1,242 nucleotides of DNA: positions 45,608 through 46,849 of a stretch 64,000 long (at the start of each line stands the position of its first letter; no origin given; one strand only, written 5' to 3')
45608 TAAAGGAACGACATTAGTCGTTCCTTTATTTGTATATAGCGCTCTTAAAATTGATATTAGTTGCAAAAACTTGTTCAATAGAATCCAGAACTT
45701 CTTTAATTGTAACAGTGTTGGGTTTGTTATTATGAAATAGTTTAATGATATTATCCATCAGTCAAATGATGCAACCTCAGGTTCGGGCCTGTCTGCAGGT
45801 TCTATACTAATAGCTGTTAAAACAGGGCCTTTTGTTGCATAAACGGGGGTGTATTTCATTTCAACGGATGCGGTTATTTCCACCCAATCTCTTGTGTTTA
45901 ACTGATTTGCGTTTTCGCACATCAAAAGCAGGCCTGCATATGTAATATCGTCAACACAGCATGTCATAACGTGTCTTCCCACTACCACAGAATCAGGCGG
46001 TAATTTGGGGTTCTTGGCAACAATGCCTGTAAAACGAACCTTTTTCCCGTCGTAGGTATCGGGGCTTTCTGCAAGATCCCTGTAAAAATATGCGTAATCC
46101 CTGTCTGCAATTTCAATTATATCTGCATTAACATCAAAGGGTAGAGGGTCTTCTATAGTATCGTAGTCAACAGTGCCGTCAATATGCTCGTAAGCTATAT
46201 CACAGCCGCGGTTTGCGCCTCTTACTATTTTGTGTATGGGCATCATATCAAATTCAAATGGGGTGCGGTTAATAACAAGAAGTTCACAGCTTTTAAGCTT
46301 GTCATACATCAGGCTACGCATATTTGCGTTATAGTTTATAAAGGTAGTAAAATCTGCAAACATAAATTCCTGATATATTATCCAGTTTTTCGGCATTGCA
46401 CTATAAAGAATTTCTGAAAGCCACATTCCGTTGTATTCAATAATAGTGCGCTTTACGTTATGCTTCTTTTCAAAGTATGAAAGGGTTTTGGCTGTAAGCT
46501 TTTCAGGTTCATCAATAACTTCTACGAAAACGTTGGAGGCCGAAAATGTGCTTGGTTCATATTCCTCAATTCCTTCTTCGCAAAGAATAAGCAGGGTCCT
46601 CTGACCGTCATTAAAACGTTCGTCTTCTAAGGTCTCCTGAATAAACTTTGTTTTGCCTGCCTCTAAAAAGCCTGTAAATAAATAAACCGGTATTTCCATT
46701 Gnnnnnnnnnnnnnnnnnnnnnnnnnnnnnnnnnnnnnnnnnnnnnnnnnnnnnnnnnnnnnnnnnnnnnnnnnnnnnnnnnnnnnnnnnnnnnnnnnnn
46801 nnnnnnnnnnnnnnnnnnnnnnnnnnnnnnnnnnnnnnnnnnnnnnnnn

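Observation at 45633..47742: Tandem G3E GTPase operon: a His-rich COG0523 metallochaperone, then a CxCC-less paralogue fused to a DUF1980-like CC-motif domain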

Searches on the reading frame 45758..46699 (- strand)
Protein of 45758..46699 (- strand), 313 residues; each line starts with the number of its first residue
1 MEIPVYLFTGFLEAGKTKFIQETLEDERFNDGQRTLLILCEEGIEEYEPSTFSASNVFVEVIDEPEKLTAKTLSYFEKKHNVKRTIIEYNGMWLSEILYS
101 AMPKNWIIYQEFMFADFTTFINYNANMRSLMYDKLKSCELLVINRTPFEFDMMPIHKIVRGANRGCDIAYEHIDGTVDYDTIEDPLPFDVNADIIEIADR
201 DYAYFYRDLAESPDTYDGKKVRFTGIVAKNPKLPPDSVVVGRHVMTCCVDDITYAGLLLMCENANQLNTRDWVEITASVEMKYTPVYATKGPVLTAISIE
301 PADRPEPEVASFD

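Call 3: search_protein_families(library=pfam, proteins=[window:45758-46699:-], max_evalue=0.1)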
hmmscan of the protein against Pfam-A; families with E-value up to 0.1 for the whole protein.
window:45758-46699:- (313 aa): 2 families
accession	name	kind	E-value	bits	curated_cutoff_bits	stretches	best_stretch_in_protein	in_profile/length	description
PF21537.2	DUF1980_C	-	5.4e-23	81.6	25.9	1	190-306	19-135/141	DUF1980 C-terminal domain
PF02492.25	cobW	-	0.00068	19.7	20.7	1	4-146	1-153/180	CobW/HypB/UreG, nucleotide-binding domain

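Call 4: search_protein_families(library=ncbifam, proteins=[window:45758-46699:-], max_evalue=0.1)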
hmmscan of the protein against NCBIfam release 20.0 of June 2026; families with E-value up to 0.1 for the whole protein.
window:45758-46699:- (313 aa): 3 families
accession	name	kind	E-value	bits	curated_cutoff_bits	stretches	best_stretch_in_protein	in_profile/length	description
TIGR03943.1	TIGR03943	equivalog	4.4e-27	94.9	88.8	1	181-306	95-218/221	TIGR03943 family putative permease subunit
TIGR02475.1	CobW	equivalog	0.002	17.1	332.1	1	2-43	3-41/342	cobalamin biosynthesis protein CobW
NF041053.1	CobW_rel_Se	equivalog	0.0026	17.5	180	1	8-62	6-59/195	CobW-related selenoprotein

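Call 5: find_homologous_proteins(query=window:45758-46699:-, max_evalue=0.001)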
Query window:45758-46699:- (313 aa): 8000 proteins with E <= 0.001 among 8000 candidates; the best 120 are listed.
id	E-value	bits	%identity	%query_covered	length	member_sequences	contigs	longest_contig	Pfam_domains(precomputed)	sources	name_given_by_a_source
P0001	3.3e-211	718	100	100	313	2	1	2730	PF21537.3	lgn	-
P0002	4.0e-189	646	88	100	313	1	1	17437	PF21537.3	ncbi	-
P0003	2.2e-188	643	86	100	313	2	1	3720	PF21537.3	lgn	-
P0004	1.1e-184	631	86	100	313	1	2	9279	PF21537.3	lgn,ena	-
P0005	1.6e-159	548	73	100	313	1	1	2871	PF21537.3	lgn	-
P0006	4.0e-156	537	72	100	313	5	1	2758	PF21537.3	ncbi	-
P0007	2.1e-146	505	70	100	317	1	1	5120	PF21537.3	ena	-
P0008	1.3e-138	480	64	100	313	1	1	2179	PF21537.3,PF02492.26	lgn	-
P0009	7.3e-129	448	62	100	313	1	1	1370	PF21537.3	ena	-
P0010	5.1e-128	445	60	100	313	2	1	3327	PF21537.3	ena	-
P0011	1.7e-127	443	59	100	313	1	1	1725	PF21537.3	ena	-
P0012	1.0e-126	441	60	100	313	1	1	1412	PF21537.3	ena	-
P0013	2.2e-126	439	59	100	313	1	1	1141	PF21537.3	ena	-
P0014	5.6e-126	438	59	100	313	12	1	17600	PF21537.3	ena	-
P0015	2.3e-125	436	58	100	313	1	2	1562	PF21537.3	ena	-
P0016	2.3e-123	430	58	100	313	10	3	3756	PF21537.3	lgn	-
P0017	3.8e-123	429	58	100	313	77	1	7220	PF21537.3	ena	-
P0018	6.0e-123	428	58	100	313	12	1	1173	PF21537.3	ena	-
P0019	1.6e-122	427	58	100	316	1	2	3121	PF21537.3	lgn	-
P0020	2.0e-122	426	59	99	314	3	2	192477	PF21537.3,PF02492.26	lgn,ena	-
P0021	2.4e-122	426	57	100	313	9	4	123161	PF21537.3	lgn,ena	-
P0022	3.1e-122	426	57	100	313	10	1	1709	PF21537.3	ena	-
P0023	6.1e-122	425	59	100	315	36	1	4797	PF21537.3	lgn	-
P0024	7.6e-122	425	58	100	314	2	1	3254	PF21537.3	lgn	-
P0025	1.2e-121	424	59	100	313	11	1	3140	PF21537.3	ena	-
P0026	1.4e-121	424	63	100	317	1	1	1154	PF21537.3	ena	-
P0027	2.2e-121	423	60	100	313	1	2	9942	PF21537.3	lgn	-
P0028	2.2e-121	423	57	100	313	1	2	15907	PF21537.3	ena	-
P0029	2.5e-121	423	57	99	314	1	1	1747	PF21537.3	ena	-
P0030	2.7e-121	423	59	99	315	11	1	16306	PF21537.3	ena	-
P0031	3.5e-121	422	58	100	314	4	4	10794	PF21537.3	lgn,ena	-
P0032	4.8e-121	422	58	99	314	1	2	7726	PF21537.3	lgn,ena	-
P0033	4.9e-121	422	57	99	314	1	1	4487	PF21537.3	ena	-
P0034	5.2e-121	422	57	99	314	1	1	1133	PF21537.3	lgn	-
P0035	5.7e-121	422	59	100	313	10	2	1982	PF21537.3,PF02492.26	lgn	-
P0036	6.6e-121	421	58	99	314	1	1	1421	PF21537.3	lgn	-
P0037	8.8e-121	421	58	99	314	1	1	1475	PF21537.3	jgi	jgi:hypothetical protein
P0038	9.0e-121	421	58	100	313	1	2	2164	PF21537.3,PF02492.26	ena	-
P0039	9.2e-121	421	57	99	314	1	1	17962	PF21537.3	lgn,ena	-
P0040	9.3e-121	421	60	100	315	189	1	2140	PF21537.3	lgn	-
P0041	1.0e-120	421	58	100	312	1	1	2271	PF21537.3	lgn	-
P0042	1.0e-120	421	56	100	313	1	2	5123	PF21537.3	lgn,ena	-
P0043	1.0e-120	421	59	100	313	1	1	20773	PF21537.3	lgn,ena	-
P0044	1.2e-120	421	59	99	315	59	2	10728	PF21537.3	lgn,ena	-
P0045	1.2e-120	421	56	100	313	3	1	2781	PF21537.3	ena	-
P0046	1.3e-120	420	57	99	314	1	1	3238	PF21537.3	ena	-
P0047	1.3e-120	420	59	95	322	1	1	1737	PF21537.3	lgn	-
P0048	1.8e-120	420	57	99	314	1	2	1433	PF21537.3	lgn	-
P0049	2.1e-120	420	60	100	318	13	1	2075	PF21537.3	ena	-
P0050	2.2e-120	420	59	100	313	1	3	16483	PF21537.3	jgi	-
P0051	2.2e-120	420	57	100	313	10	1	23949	PF21537.3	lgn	-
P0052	2.2e-120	420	59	99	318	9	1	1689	PF21537.3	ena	-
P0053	2.4e-120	420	57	99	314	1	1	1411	PF21537.3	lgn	-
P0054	2.6e-120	420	58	95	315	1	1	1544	PF21537.3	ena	-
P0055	2.8e-120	419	59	99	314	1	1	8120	PF21537.3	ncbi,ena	-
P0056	3.4e-120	419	57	99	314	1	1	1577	PF21537.3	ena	-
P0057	3.4e-120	419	57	99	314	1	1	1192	PF21537.3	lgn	-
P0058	4.0e-120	419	58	99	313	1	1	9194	PF21537.3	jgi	-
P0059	6.2e-120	418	57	99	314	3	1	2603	PF21537.3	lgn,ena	-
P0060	7.7e-120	418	58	100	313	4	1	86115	PF21537.3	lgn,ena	-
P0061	7.9e-120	418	59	99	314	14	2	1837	PF21537.3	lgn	-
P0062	9.4e-120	418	59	99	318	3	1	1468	PF21537.3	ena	-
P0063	1.0e-119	418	58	99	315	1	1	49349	PF21537.3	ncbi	-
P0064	1.1e-119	417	59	100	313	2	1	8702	PF21537.3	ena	-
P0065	1.4e-119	417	59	100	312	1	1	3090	PF21537.3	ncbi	-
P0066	1.4e-119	417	59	99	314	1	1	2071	PF21537.3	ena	-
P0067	1.6e-119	417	57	100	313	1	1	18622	PF21537.3,PF02492.26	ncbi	-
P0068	2.4e-119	416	58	100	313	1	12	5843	PF21537.3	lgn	-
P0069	3.0e-119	416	58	99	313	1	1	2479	PF21537.3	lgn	-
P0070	3.3e-119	416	58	100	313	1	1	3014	PF21537.3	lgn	-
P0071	3.6e-119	416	57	99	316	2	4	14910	PF21537.3,PF02492.26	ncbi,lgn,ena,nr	ncbi:MAG: hypothetical protein IJX76_08180 [Clostridia bacterium]|nr:hypothetical protein [Clostridi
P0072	3.9e-119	416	58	99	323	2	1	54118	PF21537.3,PF02492.26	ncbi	-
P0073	4.4e-119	415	57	99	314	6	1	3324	PF21537.3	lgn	-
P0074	4.6e-119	415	58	100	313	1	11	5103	PF21537.3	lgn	-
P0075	5.0e-119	415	57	100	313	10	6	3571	PF21537.3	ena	-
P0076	6.2e-119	415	57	99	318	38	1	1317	PF21537.3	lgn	-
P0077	6.2e-119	415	57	99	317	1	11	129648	PF21537.3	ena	-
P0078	6.2e-119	415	57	100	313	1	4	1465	PF21537.3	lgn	-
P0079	8.2e-119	415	57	100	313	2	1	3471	PF21537.3,PF02492.26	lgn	-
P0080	8.5e-119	415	57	99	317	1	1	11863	PF21537.3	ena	-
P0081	8.6e-119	415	58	100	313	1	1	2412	PF21537.3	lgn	-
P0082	8.9e-119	414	60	100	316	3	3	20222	PF21537.3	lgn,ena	-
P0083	9.1e-119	414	56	100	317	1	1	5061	PF21537.3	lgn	-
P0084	9.6e-119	414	57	99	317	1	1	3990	PF21537.3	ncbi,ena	-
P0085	9.7e-119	414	57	100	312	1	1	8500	PF21537.3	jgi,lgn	jgi:hypothetical protein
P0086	1.2e-118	414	57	100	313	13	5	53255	PF21537.3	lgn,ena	-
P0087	1.3e-118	414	57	99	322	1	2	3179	PF21537.3,PF02492.26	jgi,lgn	jgi:G3E family GTPase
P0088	1.5e-118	414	57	100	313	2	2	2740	PF21537.3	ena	-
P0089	1.7e-118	414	58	100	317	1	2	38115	PF21537.3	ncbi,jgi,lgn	-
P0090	1.7e-118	414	56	99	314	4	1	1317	PF21537.3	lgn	-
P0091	1.7e-118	414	58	100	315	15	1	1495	PF21537.3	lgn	-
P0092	1.8e-118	413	59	99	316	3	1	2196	PF21537.3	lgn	-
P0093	1.8e-118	413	58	100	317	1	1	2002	PF21537.3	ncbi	-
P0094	1.9e-118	413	56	99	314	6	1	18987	PF21537.3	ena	-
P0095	2.1e-118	413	56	99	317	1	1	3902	PF21537.3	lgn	-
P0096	2.1e-118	413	56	99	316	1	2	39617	PF21537.3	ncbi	-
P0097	2.3e-118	413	56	99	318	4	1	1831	PF21537.3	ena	-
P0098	2.3e-118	413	57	100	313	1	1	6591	PF21537.3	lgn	-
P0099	2.9e-118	413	56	99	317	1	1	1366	PF21537.3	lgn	-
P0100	3.0e-118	413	57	100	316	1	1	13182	PF21537.3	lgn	-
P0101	3.0e-118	413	56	100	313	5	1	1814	PF21537.3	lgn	-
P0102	3.0e-118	413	56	100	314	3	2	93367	PF21537.3,PF02492.26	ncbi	-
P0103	3.2e-118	413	56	100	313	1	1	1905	PF21537.3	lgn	-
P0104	3.3e-118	413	58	99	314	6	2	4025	PF21537.3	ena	-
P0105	3.5e-118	413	57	99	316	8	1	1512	PF21537.3,PF02492.26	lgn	-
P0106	4.2e-118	412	56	100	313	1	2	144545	PF21537.3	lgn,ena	-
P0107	4.3e-118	412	57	99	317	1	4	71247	PF21537.3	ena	-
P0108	4.4e-118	412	56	100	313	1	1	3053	PF21537.3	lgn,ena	-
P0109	4.4e-118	412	57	99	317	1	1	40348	PF21537.3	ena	-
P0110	4.6e-118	412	57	99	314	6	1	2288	PF21537.3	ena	-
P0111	4.6e-118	412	57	99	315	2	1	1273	PF21537.3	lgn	-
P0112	4.8e-118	412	59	100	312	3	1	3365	PF21537.3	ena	-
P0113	5.0e-118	412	58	100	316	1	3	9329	PF21537.3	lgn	-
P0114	5.3e-118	412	59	100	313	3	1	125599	PF21537.3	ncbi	-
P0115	5.3e-118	412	58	100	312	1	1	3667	PF21537.3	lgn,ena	-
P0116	5.4e-118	412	57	99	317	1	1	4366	PF21537.3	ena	-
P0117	5.4e-118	412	58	100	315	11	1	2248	PF21537.3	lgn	-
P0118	5.8e-118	412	56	100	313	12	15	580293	PF21537.3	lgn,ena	-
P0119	6.1e-118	412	57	100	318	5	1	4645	PF21537.3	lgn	-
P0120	6.5e-118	412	57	99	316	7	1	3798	PF21537.3,PF02492.26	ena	-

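Call 10: find_related_loci(query=A1, collection=genome_contigs, flank=8000)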
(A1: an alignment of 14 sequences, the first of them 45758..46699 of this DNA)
Query A1 (313 aa) in genome_contigs; peptide patterns used: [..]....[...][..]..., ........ (x = any residue, [..] = any of these).
600 stretches matched a pattern (row limit reached: there are more); 591 encode a relative of the query (tblastn E <= 1e-3); the best 80 are kept; 80 distinct loci.
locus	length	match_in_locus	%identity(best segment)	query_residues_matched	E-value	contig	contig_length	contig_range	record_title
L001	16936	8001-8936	59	1-312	1e-131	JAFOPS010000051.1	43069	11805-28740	MAG: Clostridia bacterium isolate RGIG686 Dairy_cattle_Omasum-1__c412119, whole genome shotgun sequence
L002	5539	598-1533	57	1-312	2e-126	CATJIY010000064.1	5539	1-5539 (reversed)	MAG: uncultured Eubacteriales bacterium isolate iMGMC-1000_1678881655 genome assembly, contig: MegahitA5_164935, whole g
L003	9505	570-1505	57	1-312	5e-126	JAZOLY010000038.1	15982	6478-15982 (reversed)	MAG: Acutalibacteraceae bacterium isolate T1900045651_YK20190345.MAGScoT_cleanbin_000030 SGB_8206_k141_3473102, whole ge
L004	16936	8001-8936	57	1-312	2e-125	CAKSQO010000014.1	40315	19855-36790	MAG: uncultured Eubacteriales bacterium isolate REFINED_METABAT215_TOP10_CONTIGS_1500_ASSEMBLY_K77_MERGED__Hadza_MoBio_h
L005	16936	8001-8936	56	1-312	1e-124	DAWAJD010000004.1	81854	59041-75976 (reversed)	MAG TPA_asm: Butyricicoccaceae bacterium isolate gSpreadC_ID_770 NODE_135_length_81854_cov_4.744752, whole genome shotgu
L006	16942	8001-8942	58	1-312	3e-124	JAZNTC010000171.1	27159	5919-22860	MAG: Acutalibacteraceae bacterium isolate T1900044805_TS20190271.MAGScoT_cleanbin_000014 SGB_2748_k141_1651099, whole ge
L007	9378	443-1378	57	1-312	2e-124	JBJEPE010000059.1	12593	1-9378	MAG: Acutalibacteraceae bacterium isolate PUUB39_bin.015 NODE_3289_length_12593_cov_7.270936, whole genome shotgun seque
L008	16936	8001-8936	56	1-312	8e-124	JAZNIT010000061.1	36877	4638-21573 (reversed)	MAG: Acutalibacteraceae bacterium isolate T1900044684_TS20190150.MAGScoT_cleanbin_000007 SGB_1709_k141_2295349, whole ge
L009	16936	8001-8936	56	1-312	1e-123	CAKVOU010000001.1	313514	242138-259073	MAG: uncultured Eubacteriales bacterium isolate REFINED_METABAT215_TOP10_CONTIGS_1500_ASSEMBLY_K77_MERGED__Hadza_MoBio_h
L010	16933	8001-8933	57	2-312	1e-123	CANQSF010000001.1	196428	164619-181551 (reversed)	MAG: uncultured Oscillospiraceae bacterium isolate Lapin-022__bin60 genome assembly, contig: Lapin-022__NODE_41_length_1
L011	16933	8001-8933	57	2-312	1e-123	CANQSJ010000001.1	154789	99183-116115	MAG: uncultured Oscillospiraceae bacterium isolate Lapin-008__bin87 genome assembly, contig: Lapin-008__NODE_74_length_1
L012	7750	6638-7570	57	2-312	1e-123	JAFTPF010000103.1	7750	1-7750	MAG: Clostridia bacterium isolate RGIG4024 Roe_deer_Cecum-5__c451369, whole genome shotgun sequence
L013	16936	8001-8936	57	1-312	3e-123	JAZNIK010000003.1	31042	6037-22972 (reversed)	MAG: Acutalibacteraceae bacterium isolate T1900044685_TS20190151.MAGScoT_cleanbin_000030 SGB_1720_k141_1509693, whole ge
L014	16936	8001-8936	57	1-312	4e-123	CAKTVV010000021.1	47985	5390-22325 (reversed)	MAG: uncultured Eubacteriales bacterium isolate REFINED_METABAT215_TOP10_CONTIGS_1500_ASSEMBLY_K77_MERGED__Hadza_MoBio_h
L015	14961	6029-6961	57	2-312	3e-122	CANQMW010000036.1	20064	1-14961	MAG: uncultured Oscillospiraceae bacterium isolate Lapin-012__bin81 genome assembly, contig: Lapin-012__NODE_3599_length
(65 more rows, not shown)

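Call 22: search_solved_structures(query=A1, max_evalue=1, show_alignments=2)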
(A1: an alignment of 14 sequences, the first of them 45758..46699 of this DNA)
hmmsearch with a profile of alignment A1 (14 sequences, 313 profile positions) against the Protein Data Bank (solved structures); distinct sequences matched with E-value up to 1: 3.
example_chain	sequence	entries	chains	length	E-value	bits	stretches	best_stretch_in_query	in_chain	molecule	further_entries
4ixn_A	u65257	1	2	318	0.00054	22.5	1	3-181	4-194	Uncharacterized GTP-binding protein YjiA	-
1nij_A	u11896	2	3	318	0.0012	21.3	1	3-181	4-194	Hypothetical protein yjiA | Uncharacterized GTP-binding protein YjiA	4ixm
3r72_A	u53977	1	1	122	0.55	12.6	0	199-259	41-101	Odorant binding protein ASP5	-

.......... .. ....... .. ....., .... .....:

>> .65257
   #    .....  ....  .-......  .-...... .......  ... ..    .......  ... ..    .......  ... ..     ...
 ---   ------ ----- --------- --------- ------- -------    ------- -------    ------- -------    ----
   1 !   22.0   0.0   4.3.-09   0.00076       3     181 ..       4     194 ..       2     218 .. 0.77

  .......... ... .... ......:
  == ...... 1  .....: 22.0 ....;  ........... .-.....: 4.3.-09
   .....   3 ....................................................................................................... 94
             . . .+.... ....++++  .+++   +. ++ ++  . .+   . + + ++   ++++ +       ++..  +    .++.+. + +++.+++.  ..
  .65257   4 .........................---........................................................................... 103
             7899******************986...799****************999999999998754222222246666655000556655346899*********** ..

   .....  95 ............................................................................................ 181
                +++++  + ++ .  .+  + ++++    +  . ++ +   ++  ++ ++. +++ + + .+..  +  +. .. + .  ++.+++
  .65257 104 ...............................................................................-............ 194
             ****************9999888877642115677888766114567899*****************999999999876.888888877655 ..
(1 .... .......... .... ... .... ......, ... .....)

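Call 24: search_protein_representatives(protein=window:45758-46699:-)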
Query: 313 residues. Proteins with E-value up to 0.001 (for the whole library): 2650; up to 1e-10: 1271; up to 1e-30: 311. The best 150 are listed.
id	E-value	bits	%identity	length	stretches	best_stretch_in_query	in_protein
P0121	3.4e-117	407.6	57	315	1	2-312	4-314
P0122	6.9e-102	357.3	53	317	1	2-312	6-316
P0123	3.7e-99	348.3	51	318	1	2-312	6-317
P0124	1.3e-95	336.7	52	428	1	2-310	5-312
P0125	4.0e-89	315.4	59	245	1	3-235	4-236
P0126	5.2e-86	305.2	48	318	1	2-312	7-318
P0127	9.2e-86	304.3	46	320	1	2-312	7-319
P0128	5.4e-85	301.8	45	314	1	2-312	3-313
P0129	6.7e-84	298.2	59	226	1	2-223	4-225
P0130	9.0e-84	297.8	50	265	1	1-260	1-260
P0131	1.7e-83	296.9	55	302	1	1-240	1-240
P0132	3.8e-83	295.7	44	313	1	1-312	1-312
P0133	1.9e-82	293.5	59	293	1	2-219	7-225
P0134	9.8e-82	291.1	57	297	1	2-222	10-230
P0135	2.7e-80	286.4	47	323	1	3-311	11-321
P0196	4.3e-58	213.4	35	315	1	3-312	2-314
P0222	2.9e-53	197.6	34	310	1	1-312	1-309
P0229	4.2e-52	193.8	33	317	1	3-312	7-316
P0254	5.3e-48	180.3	32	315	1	1-312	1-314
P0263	1.4e-46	175.6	31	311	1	3-312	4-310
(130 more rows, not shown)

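Call 30: list_cluster_members(proteins=[P0002, P0006, P0063, P0071, P0072, P0089, P0102, P0114, P0096, P0067])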
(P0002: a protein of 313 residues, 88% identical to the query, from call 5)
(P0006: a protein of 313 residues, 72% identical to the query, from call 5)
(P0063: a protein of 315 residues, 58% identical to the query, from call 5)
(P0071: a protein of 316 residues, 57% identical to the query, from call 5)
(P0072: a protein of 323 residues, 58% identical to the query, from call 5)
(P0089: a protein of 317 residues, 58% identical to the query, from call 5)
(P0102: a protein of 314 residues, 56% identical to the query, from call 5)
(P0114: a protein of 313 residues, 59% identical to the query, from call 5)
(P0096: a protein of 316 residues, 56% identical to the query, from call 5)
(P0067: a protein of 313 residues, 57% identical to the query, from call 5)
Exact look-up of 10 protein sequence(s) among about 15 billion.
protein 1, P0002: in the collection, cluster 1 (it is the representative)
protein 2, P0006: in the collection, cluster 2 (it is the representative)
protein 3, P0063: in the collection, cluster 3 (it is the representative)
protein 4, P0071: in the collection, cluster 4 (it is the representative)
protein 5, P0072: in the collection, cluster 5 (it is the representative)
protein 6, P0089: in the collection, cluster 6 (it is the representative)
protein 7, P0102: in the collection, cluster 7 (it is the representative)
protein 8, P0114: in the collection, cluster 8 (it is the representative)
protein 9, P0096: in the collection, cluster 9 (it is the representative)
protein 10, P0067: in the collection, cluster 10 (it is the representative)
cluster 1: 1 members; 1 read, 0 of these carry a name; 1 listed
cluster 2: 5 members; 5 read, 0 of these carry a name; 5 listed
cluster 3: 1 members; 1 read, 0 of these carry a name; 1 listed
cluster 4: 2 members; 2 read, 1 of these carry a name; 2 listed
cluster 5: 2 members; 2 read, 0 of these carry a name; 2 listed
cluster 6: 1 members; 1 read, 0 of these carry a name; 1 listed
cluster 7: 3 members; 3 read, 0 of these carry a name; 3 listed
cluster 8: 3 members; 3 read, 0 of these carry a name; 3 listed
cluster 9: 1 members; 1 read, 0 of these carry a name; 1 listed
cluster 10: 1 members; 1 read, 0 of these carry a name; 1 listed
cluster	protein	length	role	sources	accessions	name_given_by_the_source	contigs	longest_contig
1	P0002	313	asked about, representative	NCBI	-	-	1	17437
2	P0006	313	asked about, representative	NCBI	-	-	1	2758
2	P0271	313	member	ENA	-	-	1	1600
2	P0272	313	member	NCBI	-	-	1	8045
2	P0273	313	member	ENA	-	-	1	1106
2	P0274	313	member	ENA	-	-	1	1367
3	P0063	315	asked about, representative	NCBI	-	-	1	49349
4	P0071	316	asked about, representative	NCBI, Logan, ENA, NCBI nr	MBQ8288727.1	MAG: hypothetical protein IJX76_08180 [Clostridia bacterium] | hypothetical protein [Clostridia bacterium]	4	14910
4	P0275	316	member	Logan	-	-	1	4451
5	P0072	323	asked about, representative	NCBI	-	-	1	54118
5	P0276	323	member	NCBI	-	-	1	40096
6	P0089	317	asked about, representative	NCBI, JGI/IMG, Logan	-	-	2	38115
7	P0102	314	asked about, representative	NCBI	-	-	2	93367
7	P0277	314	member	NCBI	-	-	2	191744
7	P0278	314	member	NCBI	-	-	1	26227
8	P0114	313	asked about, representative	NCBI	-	-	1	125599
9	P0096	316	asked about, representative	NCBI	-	-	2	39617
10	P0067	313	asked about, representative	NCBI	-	-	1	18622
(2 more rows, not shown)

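Call 31: predict_structure(alignment_id=A2)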
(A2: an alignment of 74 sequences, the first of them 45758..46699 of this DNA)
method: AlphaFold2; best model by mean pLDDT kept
length: 313 residues; sequences in the alignment: 74
mean_pLDDT: 91.3   pTM: 0.76
mean pLDDT of the five models: 91.3, 90.6, 90.4, 87.2, 86.9
residues with pLDDT >= 90: 227; 70-90: 79; 50-70: 7; < 50: 0
segments of 3 or more residues with pLDDT < 50: none
pLDDT, mean of each block of 10 residues (from residue 1): 92 78 87 92 74 87 94 97 94 93 95 92 91 93 92 92 90 91 85 95 92 94 97 93 87 94 93 98 92 97 91 81
secondary structure, 60 per line:
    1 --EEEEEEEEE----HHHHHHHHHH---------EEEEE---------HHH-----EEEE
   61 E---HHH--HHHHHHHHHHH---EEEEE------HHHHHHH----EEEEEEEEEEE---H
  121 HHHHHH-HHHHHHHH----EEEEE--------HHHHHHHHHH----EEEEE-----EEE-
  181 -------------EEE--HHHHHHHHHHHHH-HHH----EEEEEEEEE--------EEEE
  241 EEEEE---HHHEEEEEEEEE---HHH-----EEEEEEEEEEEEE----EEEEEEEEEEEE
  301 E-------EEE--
elements in order: E3-11 H16-25 E35-39 E57-61 H70-80 E84-88 H95-101 E106-116 H120-126 H128-135 E140-144 H153-162 E167-171 E177-179 E194-196 H199-211 E220-228 E237-245 E252-260 E272-284 E289-301 E309-311
